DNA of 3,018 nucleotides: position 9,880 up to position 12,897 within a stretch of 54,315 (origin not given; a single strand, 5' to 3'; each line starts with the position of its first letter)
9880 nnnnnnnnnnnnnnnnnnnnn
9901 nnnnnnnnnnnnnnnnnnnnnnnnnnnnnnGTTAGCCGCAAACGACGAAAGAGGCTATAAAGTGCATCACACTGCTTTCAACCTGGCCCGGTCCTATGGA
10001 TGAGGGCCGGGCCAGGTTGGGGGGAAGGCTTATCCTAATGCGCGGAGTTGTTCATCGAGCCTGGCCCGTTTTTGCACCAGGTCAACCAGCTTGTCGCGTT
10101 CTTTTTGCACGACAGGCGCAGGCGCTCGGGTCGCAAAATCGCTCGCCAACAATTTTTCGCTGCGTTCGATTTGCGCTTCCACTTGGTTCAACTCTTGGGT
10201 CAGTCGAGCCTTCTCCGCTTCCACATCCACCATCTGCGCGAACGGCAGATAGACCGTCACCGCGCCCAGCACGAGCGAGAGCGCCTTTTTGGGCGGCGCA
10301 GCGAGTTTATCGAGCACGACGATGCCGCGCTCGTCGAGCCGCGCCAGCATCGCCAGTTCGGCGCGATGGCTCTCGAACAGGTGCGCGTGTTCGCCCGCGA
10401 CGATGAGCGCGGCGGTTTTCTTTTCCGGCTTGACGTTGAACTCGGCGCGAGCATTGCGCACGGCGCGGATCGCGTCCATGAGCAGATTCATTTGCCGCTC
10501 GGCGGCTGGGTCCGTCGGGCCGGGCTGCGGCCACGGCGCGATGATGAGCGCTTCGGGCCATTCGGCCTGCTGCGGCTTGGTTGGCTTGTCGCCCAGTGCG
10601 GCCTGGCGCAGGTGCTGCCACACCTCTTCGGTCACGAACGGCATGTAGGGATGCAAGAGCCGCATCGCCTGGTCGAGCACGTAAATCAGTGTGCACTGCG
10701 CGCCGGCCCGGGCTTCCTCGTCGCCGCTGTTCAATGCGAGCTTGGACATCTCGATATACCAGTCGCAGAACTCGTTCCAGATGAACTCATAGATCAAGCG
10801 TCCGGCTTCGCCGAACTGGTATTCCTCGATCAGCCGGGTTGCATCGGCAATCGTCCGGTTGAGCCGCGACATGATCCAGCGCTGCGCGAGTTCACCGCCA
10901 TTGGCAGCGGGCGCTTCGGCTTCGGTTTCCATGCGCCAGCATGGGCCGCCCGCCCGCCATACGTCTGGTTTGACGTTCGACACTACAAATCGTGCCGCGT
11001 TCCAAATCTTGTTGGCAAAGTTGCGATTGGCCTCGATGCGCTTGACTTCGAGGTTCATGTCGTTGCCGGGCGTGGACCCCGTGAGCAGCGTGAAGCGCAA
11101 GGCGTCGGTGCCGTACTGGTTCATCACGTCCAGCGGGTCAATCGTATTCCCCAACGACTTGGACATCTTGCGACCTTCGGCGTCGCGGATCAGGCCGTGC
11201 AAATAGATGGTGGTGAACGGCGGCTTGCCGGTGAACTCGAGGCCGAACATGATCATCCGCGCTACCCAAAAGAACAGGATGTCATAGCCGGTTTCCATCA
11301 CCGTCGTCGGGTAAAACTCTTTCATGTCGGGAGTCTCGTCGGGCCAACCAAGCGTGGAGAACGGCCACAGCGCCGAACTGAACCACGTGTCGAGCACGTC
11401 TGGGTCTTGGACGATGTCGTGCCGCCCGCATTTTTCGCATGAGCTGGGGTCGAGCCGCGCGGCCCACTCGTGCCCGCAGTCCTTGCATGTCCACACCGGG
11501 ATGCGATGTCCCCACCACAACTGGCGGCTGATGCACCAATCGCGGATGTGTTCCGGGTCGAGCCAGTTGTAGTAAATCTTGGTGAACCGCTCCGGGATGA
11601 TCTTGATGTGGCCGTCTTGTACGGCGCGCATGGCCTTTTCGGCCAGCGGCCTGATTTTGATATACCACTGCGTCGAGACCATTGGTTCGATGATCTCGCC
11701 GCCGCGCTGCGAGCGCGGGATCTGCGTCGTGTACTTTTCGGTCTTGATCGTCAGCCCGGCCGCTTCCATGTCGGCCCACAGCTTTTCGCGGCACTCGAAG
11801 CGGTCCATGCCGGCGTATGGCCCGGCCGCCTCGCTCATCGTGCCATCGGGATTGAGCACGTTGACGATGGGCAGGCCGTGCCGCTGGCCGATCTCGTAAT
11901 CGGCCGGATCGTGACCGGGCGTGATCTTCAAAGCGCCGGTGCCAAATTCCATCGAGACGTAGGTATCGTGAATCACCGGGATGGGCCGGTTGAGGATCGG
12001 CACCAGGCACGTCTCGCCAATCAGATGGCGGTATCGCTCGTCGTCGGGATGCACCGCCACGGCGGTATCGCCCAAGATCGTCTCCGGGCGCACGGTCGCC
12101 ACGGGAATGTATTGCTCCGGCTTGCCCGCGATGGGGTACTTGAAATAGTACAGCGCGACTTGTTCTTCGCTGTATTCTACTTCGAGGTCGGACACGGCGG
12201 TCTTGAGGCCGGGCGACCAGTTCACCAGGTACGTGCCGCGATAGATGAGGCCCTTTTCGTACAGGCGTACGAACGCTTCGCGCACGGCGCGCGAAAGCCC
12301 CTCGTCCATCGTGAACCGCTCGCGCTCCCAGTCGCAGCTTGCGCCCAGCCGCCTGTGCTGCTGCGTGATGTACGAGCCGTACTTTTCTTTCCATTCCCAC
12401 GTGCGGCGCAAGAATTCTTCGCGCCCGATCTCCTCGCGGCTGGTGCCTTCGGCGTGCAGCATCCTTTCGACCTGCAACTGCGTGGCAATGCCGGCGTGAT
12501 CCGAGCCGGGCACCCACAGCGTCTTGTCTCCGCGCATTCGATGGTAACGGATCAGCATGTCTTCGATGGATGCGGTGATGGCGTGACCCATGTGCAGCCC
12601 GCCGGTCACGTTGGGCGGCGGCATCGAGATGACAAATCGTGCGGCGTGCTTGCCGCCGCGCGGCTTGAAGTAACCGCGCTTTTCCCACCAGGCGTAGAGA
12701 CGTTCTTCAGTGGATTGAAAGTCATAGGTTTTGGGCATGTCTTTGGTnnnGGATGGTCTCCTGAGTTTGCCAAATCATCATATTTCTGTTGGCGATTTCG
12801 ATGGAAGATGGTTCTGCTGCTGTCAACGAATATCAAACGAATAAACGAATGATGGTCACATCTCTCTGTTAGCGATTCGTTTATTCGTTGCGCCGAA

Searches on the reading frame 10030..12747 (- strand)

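Call 35: search_protein_families(library=pfam, proteins=[window:10030-12747:-], max_evalue=0.00001)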
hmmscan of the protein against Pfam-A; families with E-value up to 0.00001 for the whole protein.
window:10030-12747:- (905 aa): 6 families
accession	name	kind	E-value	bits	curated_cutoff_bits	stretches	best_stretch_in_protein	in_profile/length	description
PF00133.28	tRNA-synt_1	-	2.1e-146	488.4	22.7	1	17-566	2-413/414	tRNA synthetases class I (I, L, M and V)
PF08264.19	Anticodon_1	-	1.1e-43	149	25.1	1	623-779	2-145/148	Anticodon-binding domain of tRNA ligase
PF09334.17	tRNA-synt_1g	-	3.9e-24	85.6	20.1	2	39-191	2-136/391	tRNA synthetases class I (M)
PF10458.14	Val_tRNA-synt_C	-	8.4e-14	52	25.9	1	841-905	1-66/66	Valyl tRNA synthetase tRNA binding arm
PF13603.12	tRNA-synt_1_2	-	1.9e-10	41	25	1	244-304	86-146/185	Leucyl-tRNA synthetase, editing domain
PF01406.26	tRNA-synt_1e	-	7.9e-06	25.9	27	0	509-557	235-283/301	tRNA synthetases class I (C) catalytic domain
